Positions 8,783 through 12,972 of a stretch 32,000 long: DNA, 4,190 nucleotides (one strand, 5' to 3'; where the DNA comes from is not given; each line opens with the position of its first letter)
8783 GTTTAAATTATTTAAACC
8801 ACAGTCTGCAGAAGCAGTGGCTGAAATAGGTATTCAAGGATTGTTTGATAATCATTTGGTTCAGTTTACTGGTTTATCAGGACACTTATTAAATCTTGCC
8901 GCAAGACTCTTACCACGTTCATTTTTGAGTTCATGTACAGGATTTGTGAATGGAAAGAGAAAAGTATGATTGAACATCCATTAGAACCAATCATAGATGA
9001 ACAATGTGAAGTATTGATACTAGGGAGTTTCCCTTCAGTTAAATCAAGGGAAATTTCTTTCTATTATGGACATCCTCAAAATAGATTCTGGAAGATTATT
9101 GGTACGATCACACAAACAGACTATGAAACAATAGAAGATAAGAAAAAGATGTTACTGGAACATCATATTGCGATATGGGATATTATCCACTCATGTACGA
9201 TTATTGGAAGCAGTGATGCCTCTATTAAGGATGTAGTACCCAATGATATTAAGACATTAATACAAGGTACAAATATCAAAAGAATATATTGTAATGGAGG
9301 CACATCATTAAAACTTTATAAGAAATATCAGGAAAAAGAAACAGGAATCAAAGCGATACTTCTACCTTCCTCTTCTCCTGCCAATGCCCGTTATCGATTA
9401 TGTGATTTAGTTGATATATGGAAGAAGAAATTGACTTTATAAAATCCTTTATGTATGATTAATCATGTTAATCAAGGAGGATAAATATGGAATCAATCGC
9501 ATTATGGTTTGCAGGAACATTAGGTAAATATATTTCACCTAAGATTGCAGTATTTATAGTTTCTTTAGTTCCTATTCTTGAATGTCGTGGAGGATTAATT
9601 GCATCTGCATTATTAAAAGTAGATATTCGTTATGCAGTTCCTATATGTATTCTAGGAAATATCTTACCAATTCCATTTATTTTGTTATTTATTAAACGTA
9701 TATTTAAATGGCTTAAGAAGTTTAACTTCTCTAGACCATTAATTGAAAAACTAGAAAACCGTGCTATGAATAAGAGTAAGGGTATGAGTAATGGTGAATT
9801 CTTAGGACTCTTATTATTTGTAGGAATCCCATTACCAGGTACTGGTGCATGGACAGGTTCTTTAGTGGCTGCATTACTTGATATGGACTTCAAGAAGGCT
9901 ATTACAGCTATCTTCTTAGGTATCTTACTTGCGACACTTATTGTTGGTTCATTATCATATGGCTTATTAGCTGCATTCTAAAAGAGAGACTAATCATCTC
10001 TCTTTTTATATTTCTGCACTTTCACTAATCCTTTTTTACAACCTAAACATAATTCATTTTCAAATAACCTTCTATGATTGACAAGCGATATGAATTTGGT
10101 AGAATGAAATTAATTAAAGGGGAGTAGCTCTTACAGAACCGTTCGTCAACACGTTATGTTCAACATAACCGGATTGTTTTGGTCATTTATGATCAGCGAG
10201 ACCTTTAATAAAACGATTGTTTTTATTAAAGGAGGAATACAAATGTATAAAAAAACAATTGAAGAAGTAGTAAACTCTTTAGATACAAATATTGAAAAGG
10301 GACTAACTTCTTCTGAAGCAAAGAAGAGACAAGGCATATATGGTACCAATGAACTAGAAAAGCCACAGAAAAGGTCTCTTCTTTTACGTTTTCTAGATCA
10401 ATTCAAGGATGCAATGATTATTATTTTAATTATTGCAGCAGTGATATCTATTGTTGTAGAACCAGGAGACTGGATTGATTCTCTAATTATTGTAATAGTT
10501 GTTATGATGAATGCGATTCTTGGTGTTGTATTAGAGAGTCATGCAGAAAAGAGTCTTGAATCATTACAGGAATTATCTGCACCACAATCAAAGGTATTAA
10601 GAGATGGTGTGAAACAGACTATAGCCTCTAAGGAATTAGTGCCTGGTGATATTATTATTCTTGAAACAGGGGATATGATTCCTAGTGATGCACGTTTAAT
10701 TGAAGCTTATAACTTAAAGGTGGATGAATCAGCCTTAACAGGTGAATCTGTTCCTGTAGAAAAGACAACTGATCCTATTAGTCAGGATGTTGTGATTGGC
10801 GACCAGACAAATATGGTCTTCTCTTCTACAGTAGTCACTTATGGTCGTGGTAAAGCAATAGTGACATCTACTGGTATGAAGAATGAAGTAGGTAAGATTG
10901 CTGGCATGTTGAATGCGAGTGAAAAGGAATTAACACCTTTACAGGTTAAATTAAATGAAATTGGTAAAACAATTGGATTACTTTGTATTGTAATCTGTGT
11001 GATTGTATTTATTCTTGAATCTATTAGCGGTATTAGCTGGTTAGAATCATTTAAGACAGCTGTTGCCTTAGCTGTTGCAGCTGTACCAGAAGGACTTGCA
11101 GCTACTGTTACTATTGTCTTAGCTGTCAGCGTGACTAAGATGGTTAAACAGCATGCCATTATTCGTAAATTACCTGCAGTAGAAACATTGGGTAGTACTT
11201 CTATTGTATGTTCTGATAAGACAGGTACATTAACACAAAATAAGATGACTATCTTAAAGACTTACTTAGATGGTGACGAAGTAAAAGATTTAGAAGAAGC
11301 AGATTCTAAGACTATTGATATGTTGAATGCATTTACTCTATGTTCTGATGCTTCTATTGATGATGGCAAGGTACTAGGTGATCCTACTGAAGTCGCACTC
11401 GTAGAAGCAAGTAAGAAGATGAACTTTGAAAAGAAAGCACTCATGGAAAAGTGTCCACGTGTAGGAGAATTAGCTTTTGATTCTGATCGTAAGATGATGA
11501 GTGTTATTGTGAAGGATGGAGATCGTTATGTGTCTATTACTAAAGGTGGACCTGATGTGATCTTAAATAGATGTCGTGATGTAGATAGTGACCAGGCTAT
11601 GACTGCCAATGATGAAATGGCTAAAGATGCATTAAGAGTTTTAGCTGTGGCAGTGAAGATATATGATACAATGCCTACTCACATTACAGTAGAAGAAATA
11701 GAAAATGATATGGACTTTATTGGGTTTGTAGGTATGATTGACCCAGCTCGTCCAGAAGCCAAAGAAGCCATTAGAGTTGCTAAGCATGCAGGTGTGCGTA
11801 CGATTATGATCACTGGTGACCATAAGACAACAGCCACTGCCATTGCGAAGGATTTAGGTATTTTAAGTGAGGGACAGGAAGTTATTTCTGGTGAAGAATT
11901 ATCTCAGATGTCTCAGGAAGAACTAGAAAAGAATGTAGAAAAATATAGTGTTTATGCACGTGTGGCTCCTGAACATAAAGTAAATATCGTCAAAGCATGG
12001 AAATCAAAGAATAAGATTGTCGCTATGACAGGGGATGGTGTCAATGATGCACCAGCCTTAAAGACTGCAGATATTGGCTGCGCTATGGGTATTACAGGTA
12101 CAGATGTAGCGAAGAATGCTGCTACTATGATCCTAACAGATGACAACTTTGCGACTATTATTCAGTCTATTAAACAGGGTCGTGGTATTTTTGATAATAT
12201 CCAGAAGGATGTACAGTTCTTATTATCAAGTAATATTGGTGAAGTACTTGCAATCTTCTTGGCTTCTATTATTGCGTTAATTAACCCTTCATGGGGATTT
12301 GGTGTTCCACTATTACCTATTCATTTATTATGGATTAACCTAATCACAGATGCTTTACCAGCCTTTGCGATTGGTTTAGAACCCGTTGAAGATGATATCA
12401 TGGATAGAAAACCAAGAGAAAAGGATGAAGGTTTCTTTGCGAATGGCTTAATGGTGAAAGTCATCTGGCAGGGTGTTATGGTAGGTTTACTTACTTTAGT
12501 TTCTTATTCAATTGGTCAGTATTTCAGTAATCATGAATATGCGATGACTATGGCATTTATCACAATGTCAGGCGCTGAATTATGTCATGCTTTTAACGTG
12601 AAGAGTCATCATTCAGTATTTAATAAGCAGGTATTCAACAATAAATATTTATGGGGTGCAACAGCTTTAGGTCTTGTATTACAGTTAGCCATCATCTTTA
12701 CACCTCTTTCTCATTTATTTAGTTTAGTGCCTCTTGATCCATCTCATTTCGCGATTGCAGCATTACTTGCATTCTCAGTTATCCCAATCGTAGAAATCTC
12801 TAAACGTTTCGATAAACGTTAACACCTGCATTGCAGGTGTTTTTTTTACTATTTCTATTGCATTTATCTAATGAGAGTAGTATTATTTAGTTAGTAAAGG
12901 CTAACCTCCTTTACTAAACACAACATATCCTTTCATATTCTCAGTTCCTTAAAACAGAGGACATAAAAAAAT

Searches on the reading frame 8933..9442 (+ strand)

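Call 6: search_protein_families(library=pfam, proteins=[window:8933-9442:+])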
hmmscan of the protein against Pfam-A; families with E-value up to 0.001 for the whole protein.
window:8933-9442:+ (169 aa): 1 family
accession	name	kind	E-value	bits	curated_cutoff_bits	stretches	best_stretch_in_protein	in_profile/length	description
PF03167.25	UDG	-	9.2e-08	32.7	24.3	1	21-154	4-123/141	Uracil DNA glycosylase superfamily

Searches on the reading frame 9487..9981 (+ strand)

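Call 6: search_protein_families(library=pfam, proteins=[window:9487-9981:+])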
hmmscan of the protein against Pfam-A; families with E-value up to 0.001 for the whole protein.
window:9487-9981:+ (164 aa): 1 family
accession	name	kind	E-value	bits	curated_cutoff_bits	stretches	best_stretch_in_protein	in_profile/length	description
PF06695.16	Sm_multidrug_ex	-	1e-42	146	30.7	1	32-152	1-121/121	Putative small multi-drug export protein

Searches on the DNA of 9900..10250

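Call 7: search_rna_families(source=window, start=9900, end=10250, threshold=evalue, max_evalue=1)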
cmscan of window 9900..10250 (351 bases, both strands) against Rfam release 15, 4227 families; matches with E-value up to 1: 1.
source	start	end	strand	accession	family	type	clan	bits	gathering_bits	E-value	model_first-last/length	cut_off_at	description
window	10104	10179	-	RF00111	SdsR_RyeB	Gene; sRNA;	CL00105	21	38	0.17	1-100/100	no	SdsR_RyeB RNA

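Call 67: search_rna_families(source=window, start=10095, end=10245, threshold=evalue, max_evalue=10, show_alignments=1)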
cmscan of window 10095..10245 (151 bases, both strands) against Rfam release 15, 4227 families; matches with E-value up to 10: 4.
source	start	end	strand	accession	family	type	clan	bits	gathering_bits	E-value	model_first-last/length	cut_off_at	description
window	10104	10179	-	RF00111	SdsR_RyeB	Gene; sRNA;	CL00105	21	38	0.072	1-100/100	no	SdsR_RyeB RNA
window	10172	10245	-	RF02072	STnc590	Gene; sRNA;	-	18.1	100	3.8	87-160/160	5'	Salmonella enterica sRNA STnc590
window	10179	10245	+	RF02980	freshwater-2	Cis-reg;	-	15.9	49.9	2.1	1-84/84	no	freshwater-2 RNA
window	10107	10131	+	RF00080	Manganese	Cis-reg; riboswitch;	-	9.3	45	0.7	1-177/177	no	Manganese Mn2+ riboswitch aptamer (yybP-ykoY)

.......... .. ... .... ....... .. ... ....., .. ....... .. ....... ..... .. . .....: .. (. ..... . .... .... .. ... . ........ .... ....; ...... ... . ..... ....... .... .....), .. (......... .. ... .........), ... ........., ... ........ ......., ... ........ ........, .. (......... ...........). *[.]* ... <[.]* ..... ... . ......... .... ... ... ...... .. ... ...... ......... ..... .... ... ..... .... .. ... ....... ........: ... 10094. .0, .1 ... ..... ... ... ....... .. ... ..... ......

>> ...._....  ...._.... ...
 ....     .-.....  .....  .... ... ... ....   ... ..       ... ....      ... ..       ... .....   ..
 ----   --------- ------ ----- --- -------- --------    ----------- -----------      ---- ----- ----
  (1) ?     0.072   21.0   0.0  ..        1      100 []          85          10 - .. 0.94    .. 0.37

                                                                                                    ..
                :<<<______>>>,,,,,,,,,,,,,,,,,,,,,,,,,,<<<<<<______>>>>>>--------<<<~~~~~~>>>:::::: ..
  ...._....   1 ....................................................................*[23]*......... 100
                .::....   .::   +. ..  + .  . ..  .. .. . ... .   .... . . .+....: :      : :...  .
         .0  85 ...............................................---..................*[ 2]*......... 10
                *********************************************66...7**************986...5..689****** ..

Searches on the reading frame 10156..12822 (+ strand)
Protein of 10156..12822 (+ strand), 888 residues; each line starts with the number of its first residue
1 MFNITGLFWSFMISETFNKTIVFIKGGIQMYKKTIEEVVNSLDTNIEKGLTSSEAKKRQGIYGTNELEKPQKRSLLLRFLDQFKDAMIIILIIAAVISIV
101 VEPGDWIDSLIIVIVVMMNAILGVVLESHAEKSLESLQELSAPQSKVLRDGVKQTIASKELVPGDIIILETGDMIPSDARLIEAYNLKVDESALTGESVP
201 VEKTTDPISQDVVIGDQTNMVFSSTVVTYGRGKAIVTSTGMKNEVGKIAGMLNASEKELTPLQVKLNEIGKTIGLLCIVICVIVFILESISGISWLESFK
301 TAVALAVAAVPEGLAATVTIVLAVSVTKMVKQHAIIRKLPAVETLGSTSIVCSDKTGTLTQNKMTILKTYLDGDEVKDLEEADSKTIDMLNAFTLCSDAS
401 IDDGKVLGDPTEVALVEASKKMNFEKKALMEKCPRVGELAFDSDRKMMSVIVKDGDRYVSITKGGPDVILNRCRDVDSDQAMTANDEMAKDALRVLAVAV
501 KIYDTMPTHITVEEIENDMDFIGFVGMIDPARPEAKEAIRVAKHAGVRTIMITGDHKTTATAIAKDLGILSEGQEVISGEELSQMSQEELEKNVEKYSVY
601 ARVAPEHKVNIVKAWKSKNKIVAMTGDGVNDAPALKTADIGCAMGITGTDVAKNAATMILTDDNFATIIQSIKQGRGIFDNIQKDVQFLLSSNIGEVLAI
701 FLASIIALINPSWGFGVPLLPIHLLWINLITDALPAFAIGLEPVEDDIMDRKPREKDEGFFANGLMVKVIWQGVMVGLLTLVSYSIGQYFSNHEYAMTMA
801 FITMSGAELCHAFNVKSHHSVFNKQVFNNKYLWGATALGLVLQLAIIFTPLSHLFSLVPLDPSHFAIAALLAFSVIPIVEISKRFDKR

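Call 6: search_protein_families(library=pfam, proteins=[window:10156-12822:+])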
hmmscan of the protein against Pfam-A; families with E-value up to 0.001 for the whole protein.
window:10156-12822:+ (888 aa): 7 families
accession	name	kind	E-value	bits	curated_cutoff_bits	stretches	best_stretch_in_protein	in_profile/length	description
PF00689.26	Cation_ATPase_C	-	1e-54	185.4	27.3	1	717-885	2-175/175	Cation transporting ATPase, C-terminus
PF00122.25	E1-E2_ATPase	-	1.9e-52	177.8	28.1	1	139-331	1-180/181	E1-E2 ATPase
PF00690.31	Cation_ATPase_N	-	2.2e-24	85.3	20.4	1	31-98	2-69/69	Cation transporter/ATPase, N-terminus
PF13246.12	Cation_ATPase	-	2.4e-20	72.8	21.7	1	395-475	2-90/91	Cation transport ATPase (P-type)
PF00702.32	Hydrolase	-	8.1e-18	65.9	26.4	1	350-639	3-191/191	haloacid dehalogenase-like hydrolase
PF12710.13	HAD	-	2.8e-07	31.6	27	1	527-636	80-189/189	haloacid dehalogenase-like hydrolase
PF08282.18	Hydrolase_3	-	0.00012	22.4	20.9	1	611-668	195-251/255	haloacid dehalogenase-like hydrolase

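Call 29: search_protein_families(library=ncbifam, proteins=[window:10156-12822:+], max_evalue=0.001)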
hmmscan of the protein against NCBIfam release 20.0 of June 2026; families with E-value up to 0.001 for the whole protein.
window:10156-12822:+ (888 aa): 24 families
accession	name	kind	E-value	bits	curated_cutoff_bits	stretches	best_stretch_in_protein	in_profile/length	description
TIGR01522.1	ATPase-IIA2_Ca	equivalog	3.4e-205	683.5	798.3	1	30-888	4-852/854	calcium-transporting P-type ATPase, PMR1-type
TIGR01116.1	ATPase-IIA1_Ca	equivalog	1.7e-192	641.6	703.4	1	80-885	2-797/799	calcium-translocating P-type ATPase, SERCA-type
TIGR01523.1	ATPase-IID_K-Na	equivalog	3e-156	521.7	645.05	3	382-789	432-859/997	potassium/sodium efflux P-type ATPase, fungal-type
TIGR01517.1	ATPase-IIB_Ca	equivalog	9.6e-150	500.5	507.05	1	34-876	40-870/882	calcium-translocating P-type ATPase, PMCA-type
TIGR01106.1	ATPase-IIC_X-K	subfamily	5.3e-133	445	946.1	2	29-577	16-615/997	Na,H/K antiporter P-type ATPase subunit alpha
TIGR01647.1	ATPase-IIIA_H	equivalog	8.1e-130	434.3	615.5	1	49-745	1-650/755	plasma-membrane proton-efflux P-type ATPase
TIGR01524.1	ATPase-IIIB_Mg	equivalog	2.3e-116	389.7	610.75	1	32-884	17-858/867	magnesium-translocating P-type ATPase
TIGR01494.1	ATPase_P-type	subfamily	1.7e-102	343.3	62.3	4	596-713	362-473/478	HAD-IC family P-type ATPase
NF011702.0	PRK15122.1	subfamily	1.5e-100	337.6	975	1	32-880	33-893/907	magnesium-translocating P-type ATPase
TIGR01657.1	P-ATPase-V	hypoth_equivalog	1.4e-76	257.9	618.25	2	37-580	127-708/1055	ATP13A2 family polyamine export P-type ATPase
TIGR01525.1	ATPase-IB_hvy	subfamily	6e-71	240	346.25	3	90-371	4-271/560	heavy metal translocating P-type ATPase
TIGR01512.1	ATPase-IB2_Cd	subfamily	1.5e-55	188.8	313.5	3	90-368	4-254/494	cadmium family heavy metal-translocating P-type ATPase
TIGR01511.1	ATPase-IB1_Cu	subfamily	1.5e-54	185.8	397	3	85-377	21-290/542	copper-translocating P-type ATPase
NF008262.1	PRK11033.1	equivalog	2.1e-46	158.7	1005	3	107-366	196-443/731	zinc/cadmium/mercury/lead-transporting ATPase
NF033775.1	P_type_ZntA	exception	1.3e-39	136.2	1240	3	93-367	189-449/732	Zn(II)/Cd(II)/Pb(II) translocating P-type ATPase ZntA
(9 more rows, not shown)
